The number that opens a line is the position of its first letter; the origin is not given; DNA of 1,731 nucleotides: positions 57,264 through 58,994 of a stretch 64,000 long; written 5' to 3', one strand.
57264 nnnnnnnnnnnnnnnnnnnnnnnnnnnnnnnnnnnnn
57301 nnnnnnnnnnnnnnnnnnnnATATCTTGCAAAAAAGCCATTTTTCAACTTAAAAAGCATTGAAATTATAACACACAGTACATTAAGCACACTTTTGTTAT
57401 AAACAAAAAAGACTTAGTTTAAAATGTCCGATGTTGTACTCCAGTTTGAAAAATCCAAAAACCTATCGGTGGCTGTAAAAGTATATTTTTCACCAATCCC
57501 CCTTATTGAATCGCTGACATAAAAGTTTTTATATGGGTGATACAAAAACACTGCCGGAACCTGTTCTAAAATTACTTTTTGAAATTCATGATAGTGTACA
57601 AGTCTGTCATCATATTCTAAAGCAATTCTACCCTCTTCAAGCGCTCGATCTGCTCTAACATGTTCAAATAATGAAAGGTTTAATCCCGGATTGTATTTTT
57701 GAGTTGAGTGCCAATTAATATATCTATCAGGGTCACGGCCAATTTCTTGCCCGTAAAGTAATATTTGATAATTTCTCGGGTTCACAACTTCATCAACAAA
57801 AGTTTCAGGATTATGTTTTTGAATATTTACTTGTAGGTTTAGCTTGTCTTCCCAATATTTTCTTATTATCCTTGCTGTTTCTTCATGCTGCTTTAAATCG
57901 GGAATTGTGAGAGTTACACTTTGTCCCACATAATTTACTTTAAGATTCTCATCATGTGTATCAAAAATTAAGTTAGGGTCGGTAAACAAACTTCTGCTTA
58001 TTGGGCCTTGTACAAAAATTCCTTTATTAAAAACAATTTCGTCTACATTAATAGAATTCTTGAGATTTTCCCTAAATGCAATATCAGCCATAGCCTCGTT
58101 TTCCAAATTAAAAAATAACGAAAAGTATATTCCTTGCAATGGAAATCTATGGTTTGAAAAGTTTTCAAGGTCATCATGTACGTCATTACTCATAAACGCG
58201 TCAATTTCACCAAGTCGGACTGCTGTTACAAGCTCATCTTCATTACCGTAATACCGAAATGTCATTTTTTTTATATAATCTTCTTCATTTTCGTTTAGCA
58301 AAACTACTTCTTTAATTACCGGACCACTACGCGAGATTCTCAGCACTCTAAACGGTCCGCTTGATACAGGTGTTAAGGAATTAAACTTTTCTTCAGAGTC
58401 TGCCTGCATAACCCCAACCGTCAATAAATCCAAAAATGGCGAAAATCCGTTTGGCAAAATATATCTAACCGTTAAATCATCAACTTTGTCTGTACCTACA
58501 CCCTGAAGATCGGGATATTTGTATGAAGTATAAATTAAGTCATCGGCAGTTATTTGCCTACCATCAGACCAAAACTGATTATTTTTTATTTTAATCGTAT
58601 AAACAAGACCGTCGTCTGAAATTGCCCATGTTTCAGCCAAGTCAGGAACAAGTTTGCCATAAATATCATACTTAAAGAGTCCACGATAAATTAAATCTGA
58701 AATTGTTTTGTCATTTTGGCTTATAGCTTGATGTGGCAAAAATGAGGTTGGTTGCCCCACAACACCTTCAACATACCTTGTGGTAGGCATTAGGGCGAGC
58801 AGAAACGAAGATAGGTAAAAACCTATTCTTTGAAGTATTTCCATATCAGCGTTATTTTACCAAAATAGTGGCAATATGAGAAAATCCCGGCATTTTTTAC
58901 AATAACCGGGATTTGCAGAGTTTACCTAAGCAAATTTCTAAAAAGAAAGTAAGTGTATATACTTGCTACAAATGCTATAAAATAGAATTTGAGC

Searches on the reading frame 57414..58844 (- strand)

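Call 89: search_protein_families(library=pfam, proteins=[window:57414-58844:-], max_evalue=0.00001)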
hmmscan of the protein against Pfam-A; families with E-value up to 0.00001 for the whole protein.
window:57414-58844:- (476 aa): 1 family
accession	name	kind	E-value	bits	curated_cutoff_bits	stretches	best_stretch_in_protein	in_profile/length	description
PF00496.27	SBP_bac_5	-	1.2e-30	107.3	32.4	1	64-271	1-232/368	Bacterial extracellular solute-binding proteins, family 5 Middle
